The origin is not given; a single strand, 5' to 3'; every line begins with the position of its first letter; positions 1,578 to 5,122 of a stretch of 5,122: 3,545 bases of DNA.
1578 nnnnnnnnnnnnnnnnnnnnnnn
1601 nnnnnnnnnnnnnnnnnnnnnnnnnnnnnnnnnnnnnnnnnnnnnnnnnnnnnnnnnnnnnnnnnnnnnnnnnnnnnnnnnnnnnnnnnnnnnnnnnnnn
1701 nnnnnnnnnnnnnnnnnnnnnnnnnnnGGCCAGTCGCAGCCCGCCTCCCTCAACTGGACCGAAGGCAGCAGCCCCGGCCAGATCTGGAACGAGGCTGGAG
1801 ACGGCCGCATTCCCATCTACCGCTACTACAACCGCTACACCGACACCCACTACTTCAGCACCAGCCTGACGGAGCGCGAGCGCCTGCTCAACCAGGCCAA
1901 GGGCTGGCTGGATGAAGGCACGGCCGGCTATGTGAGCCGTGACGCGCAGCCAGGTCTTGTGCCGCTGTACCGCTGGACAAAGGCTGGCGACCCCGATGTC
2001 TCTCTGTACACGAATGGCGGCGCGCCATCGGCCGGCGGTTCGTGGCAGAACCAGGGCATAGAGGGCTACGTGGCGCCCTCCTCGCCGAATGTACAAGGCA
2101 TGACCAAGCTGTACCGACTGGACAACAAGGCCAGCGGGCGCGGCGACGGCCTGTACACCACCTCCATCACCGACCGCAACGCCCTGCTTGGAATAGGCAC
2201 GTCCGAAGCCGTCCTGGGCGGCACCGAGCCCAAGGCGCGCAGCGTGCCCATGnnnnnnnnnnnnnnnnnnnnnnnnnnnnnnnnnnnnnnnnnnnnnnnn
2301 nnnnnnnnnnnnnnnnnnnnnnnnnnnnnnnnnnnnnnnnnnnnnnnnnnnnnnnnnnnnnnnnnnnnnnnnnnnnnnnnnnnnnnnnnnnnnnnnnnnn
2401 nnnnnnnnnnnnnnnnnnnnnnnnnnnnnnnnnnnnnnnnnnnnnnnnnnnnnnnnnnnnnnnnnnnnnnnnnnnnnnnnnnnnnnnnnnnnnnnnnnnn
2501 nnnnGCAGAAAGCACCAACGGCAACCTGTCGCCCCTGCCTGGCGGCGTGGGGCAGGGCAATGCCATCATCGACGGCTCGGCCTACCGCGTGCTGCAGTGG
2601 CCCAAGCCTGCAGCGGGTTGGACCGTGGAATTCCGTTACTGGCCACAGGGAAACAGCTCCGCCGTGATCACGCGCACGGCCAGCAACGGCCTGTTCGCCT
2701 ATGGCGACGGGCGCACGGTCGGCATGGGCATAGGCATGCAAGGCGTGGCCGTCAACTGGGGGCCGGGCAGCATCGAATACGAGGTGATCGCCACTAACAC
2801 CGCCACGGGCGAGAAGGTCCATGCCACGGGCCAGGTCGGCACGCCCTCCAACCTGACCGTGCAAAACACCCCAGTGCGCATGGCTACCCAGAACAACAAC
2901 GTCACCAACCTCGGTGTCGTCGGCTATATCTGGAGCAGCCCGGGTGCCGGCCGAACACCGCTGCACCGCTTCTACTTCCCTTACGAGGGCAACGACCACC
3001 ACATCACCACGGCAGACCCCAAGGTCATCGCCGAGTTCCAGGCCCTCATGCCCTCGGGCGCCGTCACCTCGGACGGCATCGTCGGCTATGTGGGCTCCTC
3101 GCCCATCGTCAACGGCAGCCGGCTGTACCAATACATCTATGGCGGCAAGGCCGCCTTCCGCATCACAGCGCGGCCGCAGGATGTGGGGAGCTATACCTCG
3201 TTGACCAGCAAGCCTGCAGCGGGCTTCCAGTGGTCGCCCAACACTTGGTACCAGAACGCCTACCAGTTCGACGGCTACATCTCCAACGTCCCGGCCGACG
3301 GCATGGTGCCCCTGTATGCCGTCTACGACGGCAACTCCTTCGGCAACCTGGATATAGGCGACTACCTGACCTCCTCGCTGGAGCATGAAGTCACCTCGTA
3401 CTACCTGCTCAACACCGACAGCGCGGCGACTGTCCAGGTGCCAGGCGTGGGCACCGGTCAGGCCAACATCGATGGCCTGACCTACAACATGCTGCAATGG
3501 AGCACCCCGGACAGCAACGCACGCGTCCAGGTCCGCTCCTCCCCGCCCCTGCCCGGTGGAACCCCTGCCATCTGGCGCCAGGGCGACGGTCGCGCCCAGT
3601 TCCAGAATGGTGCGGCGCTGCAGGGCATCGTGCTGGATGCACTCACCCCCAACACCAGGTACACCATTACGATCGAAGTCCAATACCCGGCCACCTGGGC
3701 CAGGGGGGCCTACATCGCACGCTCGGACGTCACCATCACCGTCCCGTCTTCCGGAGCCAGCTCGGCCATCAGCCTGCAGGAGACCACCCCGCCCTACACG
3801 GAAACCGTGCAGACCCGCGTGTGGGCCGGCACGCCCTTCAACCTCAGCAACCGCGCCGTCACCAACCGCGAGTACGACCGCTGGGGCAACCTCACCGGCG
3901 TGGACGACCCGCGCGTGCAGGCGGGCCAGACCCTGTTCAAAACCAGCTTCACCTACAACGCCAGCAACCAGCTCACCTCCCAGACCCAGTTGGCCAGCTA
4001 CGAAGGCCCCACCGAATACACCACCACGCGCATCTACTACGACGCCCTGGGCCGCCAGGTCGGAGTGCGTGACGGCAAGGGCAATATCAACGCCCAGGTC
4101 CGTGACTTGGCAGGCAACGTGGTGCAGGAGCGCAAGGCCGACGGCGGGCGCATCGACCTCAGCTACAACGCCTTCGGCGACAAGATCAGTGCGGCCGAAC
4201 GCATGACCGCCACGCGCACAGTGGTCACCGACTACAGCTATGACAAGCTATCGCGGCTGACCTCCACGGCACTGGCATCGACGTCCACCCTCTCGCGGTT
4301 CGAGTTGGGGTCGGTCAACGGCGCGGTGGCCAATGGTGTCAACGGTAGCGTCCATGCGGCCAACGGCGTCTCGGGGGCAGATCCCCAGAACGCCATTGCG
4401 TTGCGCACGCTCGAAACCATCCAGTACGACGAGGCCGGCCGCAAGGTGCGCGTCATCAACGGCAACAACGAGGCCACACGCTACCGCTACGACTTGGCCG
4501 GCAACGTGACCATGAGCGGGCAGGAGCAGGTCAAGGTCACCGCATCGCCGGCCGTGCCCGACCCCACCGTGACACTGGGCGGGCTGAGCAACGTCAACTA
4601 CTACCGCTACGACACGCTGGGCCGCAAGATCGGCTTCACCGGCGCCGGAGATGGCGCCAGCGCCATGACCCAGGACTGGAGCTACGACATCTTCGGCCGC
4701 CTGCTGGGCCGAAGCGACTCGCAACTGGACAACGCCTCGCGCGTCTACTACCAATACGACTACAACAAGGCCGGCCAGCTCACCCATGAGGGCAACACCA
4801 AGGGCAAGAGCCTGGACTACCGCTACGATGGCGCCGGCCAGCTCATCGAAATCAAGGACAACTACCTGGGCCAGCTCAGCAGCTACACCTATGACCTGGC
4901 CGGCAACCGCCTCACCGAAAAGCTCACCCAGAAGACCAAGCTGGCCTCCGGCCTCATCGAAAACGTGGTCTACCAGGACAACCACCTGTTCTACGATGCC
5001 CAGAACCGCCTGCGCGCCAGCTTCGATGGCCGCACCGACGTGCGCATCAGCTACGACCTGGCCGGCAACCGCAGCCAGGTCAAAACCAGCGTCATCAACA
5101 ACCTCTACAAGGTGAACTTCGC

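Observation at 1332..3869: About 846-aa non-YD module looped out of the middle of an RHS/YD-repeat array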

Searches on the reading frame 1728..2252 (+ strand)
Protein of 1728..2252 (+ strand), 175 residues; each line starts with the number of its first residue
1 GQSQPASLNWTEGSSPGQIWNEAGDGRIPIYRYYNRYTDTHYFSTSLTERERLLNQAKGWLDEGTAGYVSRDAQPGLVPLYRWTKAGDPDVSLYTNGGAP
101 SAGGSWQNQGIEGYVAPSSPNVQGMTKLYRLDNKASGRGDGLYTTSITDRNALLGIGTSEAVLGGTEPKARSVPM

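Call 14: search_protein_families(library=pfam, proteins=[window:1728-2252:+], max_evalue=10)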
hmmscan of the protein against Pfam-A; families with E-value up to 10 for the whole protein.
window:1728-2252:+ (175 aa): 1 family
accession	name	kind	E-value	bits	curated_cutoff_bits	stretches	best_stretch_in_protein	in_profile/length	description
PF18885.6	DUF5648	-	1.5e-21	77.4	25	2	7-95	27-110/134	Domain of unknown function (DUF5648)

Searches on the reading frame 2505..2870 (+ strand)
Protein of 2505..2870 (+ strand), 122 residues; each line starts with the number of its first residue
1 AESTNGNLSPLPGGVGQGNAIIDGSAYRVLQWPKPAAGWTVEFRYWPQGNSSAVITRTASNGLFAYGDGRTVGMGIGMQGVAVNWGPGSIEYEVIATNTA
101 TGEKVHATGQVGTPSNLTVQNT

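Call 14: search_protein_families(library=pfam, proteins=[window:2505-2870:+], max_evalue=10)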
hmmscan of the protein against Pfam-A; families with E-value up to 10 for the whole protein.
window:2505-2870:+ (122 aa): 0 families

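Call 93: search_solved_structures(query=A4, max_evalue=1)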
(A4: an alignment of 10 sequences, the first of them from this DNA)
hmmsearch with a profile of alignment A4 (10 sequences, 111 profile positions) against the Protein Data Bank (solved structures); distinct sequences matched with E-value up to 1: 2.
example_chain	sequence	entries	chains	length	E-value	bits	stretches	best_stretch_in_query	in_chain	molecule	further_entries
6mfa_A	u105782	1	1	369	0.011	18.9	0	26-102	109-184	Fibronectin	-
2dkm_A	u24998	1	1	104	0.33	14.2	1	30-98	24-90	Collagen alpha-1(XX) chain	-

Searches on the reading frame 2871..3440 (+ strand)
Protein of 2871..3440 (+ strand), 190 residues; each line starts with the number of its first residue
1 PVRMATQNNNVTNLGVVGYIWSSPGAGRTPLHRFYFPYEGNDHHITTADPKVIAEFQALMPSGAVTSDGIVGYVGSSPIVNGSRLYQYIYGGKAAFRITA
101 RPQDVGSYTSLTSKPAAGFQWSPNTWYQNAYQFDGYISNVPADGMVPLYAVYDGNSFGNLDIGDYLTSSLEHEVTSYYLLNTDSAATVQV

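Call 14: search_protein_families(library=pfam, proteins=[window:2871-3440:+], max_evalue=10)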
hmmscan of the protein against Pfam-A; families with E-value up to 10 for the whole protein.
window:2871-3440:+ (190 aa): 1 family
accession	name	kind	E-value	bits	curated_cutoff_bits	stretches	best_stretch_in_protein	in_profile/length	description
PF18885.6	DUF5648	-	0.00054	20.6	25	1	12-73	77-132/134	Domain of unknown function (DUF5648)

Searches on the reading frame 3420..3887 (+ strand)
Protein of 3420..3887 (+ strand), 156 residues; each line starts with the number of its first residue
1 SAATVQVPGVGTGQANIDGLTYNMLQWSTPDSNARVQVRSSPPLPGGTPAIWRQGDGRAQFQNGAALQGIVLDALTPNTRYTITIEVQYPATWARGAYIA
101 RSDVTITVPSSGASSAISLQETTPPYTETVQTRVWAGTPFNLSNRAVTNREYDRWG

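Call 14: search_protein_families(library=pfam, proteins=[window:3420-3887:+], max_evalue=10)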
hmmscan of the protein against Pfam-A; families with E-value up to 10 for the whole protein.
window:3420-3887:+ (156 aa): 1 family
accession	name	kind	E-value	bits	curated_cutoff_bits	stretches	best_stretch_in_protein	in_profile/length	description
PF02018.23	CBM_4_9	-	0.074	13.9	25.9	1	23-92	13-76/136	Carbohydrate binding domain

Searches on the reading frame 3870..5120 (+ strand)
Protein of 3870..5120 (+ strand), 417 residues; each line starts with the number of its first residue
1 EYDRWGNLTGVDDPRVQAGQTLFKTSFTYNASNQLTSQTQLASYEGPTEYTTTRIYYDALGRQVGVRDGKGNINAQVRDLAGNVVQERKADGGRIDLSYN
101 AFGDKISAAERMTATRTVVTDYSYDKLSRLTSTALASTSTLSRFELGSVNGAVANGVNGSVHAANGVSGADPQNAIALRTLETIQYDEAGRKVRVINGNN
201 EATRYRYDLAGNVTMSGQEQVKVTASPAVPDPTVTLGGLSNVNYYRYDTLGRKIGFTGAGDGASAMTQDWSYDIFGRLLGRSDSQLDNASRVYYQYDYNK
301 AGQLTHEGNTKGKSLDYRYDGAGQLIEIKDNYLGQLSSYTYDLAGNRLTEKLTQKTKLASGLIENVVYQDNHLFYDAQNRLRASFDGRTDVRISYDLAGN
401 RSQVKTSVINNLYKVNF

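Call 14: search_protein_families(library=pfam, proteins=[window:3870-5120:+], max_evalue=10)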
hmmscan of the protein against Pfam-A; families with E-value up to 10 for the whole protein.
window:3870-5120:+ (417 aa): 3 families
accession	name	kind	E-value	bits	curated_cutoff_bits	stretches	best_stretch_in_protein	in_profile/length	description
PF05593.20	RHS_repeat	-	1.9e-27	95.5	22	10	319-350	1-31/38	RHS Repeat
PF17233.7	DUF5308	-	0.044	14.5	30.8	1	123-150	24-51/163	Family of unknown function (DUF5308)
PF12179.13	IKKbetaNEMObind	-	0.2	11.9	25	0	262-271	26-35/37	I-kappa-kinase-beta NEMO binding domain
